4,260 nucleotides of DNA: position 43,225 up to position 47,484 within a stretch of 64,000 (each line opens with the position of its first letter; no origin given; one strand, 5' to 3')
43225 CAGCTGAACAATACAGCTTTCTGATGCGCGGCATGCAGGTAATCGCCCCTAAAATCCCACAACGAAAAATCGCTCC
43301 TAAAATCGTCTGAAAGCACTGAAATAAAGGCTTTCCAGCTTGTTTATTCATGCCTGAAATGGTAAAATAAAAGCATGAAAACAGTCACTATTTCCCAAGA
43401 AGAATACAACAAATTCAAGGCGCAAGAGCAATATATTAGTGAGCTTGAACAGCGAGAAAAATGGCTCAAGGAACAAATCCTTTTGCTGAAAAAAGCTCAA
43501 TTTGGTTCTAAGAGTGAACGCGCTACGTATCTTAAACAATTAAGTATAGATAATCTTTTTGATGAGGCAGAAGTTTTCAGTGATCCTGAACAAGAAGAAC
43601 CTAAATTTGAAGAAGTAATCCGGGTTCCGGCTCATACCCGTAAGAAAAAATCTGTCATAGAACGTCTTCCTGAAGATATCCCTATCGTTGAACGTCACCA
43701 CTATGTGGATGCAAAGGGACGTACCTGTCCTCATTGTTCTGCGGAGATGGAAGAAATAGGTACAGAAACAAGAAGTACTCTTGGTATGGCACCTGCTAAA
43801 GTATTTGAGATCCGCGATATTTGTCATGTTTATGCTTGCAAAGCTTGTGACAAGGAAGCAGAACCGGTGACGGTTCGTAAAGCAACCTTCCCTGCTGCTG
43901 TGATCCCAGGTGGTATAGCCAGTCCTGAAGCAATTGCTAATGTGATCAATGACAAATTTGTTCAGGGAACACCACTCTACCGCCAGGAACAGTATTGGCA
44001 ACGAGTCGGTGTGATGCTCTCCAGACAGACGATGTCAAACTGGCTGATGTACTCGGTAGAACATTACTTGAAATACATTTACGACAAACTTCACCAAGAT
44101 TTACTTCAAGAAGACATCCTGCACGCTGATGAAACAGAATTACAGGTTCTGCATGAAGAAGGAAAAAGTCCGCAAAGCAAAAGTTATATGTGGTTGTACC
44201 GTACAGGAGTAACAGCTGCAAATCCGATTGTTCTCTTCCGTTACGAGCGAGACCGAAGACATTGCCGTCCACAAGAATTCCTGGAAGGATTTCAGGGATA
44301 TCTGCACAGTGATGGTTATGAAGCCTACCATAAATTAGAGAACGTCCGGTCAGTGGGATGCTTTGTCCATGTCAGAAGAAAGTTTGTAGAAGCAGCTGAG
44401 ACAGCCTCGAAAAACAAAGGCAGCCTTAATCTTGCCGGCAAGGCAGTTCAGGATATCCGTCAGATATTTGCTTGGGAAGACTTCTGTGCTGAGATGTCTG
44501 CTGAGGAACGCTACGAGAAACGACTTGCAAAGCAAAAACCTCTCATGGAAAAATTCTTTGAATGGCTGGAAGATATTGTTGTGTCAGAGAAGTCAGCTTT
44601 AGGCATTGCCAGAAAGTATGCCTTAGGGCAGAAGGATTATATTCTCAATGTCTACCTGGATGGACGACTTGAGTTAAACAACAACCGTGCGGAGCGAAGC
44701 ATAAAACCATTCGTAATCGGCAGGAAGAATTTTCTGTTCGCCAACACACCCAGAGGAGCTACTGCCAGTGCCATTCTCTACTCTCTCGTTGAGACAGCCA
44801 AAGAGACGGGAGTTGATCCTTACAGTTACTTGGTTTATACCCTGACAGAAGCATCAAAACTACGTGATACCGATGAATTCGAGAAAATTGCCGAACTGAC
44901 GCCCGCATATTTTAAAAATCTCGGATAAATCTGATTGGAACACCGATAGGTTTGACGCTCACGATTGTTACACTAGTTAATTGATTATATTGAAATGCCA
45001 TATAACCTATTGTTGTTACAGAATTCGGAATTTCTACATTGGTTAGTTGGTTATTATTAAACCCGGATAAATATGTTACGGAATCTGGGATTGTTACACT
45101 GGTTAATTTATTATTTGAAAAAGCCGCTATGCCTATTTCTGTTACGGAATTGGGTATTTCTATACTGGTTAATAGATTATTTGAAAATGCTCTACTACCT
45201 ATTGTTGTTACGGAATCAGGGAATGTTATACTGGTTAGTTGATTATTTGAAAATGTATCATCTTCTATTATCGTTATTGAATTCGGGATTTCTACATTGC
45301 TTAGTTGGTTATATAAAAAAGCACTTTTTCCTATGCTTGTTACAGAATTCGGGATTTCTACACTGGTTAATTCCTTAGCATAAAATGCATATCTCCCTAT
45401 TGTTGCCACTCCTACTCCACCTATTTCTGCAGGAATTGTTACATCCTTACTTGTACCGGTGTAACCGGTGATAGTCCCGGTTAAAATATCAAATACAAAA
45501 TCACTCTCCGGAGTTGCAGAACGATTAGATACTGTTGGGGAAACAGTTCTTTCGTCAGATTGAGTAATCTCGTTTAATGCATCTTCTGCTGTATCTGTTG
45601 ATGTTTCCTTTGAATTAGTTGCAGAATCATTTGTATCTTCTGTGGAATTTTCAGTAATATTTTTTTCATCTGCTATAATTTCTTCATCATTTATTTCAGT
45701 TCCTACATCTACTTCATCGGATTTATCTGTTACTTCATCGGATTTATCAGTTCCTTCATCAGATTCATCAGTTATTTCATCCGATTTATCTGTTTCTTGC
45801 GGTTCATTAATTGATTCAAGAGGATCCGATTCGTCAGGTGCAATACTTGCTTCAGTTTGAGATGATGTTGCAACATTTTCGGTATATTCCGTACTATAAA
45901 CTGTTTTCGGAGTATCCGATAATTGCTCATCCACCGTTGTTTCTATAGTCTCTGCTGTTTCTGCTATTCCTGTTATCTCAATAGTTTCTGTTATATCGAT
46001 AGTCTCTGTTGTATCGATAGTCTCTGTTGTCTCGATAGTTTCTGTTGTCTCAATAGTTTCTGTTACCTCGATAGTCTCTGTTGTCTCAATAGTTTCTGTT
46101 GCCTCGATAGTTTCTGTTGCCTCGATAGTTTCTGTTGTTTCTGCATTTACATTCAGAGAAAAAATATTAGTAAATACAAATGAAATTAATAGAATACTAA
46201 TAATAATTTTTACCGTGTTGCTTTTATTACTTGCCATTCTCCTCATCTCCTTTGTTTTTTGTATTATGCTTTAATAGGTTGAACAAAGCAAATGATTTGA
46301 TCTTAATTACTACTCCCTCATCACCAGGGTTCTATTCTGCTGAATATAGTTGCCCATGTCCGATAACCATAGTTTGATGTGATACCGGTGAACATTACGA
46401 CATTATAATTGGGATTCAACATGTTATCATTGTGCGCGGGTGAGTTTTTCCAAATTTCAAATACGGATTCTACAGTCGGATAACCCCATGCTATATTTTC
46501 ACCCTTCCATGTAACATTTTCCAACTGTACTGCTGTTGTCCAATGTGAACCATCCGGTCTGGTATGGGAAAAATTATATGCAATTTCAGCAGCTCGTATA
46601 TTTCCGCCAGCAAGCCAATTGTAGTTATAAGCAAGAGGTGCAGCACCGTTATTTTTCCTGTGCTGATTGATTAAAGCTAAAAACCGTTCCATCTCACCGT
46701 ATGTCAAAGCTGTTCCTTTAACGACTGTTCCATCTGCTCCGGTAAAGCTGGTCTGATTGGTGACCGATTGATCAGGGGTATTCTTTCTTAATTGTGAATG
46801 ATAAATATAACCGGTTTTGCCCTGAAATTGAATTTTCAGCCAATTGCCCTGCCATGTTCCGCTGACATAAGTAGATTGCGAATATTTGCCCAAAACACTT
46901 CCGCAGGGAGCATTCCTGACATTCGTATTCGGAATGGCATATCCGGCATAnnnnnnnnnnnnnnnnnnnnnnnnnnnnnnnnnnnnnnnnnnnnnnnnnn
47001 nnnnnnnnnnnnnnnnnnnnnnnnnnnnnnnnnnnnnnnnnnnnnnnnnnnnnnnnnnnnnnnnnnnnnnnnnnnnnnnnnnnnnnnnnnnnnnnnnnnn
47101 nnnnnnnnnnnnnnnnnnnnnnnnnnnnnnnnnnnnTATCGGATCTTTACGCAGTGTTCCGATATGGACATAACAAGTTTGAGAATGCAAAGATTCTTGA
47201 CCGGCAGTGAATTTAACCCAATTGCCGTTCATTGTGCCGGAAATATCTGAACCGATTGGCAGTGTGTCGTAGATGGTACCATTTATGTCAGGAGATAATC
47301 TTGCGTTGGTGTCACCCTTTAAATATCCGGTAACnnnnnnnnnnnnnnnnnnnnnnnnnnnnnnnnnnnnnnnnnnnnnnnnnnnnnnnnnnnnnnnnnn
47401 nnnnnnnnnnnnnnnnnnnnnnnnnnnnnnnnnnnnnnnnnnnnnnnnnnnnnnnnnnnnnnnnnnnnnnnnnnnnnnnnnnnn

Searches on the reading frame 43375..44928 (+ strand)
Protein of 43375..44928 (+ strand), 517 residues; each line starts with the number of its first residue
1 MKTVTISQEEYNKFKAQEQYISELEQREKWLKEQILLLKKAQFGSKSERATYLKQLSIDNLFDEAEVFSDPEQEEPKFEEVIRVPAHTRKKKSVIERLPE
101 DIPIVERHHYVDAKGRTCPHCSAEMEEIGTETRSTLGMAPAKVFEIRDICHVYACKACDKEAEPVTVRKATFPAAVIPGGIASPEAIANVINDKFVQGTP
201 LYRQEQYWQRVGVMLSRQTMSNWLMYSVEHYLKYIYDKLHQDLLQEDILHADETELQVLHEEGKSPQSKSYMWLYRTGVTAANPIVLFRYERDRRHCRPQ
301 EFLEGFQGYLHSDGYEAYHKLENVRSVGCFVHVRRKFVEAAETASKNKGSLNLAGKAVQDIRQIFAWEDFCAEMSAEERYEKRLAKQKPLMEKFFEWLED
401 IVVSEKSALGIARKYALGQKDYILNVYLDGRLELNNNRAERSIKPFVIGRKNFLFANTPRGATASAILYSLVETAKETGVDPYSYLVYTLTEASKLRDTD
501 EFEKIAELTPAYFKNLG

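Call 8: search_protein_families(library=pfam, proteins=[window:43375-44928:+], max_evalue=0.001)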
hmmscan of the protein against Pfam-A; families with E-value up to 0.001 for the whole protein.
window:43375-44928:+ (517 aa): 4 families
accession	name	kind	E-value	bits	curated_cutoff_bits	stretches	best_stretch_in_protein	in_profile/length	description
PF03050.20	DDE_Tnp_IS66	-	7.8e-85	285.2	23.1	1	180-463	2-283/284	Transposase IS66 family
PF13007.12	LZ_Tnp_IS66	-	1.7e-09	38.7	22.9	1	30-106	1-70/71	Transposase C of IS166 homeodomain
PF13005.12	zf-IS66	-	3.7e-09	37.3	27.3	1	116-159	2-46/46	zinc-finger binding domain of transposase IS66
PF13817.11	DDE_Tnp_IS66_C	-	4.2e-08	33.7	30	1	470-510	1-38/39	IS66 C-terminal element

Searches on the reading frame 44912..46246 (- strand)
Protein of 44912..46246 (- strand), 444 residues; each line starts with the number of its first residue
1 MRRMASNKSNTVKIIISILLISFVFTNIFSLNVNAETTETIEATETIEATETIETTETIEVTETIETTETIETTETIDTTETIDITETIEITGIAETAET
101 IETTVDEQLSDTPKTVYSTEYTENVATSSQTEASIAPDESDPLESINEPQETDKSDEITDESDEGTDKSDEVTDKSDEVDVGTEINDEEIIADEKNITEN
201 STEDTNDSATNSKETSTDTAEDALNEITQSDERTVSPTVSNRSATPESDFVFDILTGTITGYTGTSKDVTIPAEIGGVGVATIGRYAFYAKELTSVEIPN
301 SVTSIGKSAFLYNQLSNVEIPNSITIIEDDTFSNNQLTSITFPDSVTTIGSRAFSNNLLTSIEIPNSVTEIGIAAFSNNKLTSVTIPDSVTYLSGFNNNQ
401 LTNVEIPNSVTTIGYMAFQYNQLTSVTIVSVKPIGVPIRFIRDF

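Call 4: search_protein_families(library=pfam, proteins=[window:44912-46246:-], max_evalue=0.01)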
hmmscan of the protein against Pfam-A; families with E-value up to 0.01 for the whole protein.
window:44912-46246:- (444 aa): 2 families
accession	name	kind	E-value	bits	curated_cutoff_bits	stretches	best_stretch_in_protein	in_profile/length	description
PF13306.12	LRR_5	-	1.2e-36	125.8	27.7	2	282-393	2-115/127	BspA type Leucine rich repeat region (6 copies)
PF05725.18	FNIP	-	5.7e-07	30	21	0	378-413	2-39/44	FNIP Repeat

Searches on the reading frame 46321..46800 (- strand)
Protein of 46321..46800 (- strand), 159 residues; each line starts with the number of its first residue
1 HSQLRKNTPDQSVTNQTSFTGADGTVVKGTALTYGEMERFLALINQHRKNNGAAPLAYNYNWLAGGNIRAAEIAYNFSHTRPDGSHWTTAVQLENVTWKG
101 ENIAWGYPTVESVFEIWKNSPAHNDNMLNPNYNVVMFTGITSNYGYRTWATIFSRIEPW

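Call 80: search_solved_structures(query=window:46321-46800:-, max_evalue=0.01)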
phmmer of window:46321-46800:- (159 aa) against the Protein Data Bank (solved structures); distinct sequences matched with E-value up to 0.01: 0.

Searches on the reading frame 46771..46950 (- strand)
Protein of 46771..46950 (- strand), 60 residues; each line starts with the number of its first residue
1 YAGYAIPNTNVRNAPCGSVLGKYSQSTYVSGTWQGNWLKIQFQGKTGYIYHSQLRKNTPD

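Call 34: search_protein_families(library=pfam, proteins=[window:46771-46950:-], max_evalue=0.1)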
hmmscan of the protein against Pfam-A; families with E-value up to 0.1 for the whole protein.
seq(60 aa): 2 families
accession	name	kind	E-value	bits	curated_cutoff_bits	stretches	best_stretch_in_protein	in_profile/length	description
PF06347.19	SH3_4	-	0.0025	18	24.1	1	34-55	33-55/56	Bacterial SH3 domain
PF08239.17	SH3_3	-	0.0054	17.3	27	1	10-52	4-51/54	Bacterial SH3 domain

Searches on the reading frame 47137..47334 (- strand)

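Call 34: search_protein_families(library=pfam, proteins=[window:47137-47334:-], max_evalue=0.1)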
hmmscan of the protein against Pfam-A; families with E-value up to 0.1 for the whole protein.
seq(66 aa): 1 family
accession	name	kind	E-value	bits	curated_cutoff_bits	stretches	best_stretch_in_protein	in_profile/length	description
PF22334.1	TubZ_C_2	-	0.054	14.4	27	1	38-64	8-33/88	Phage tubulin-like protein, C-terminal domain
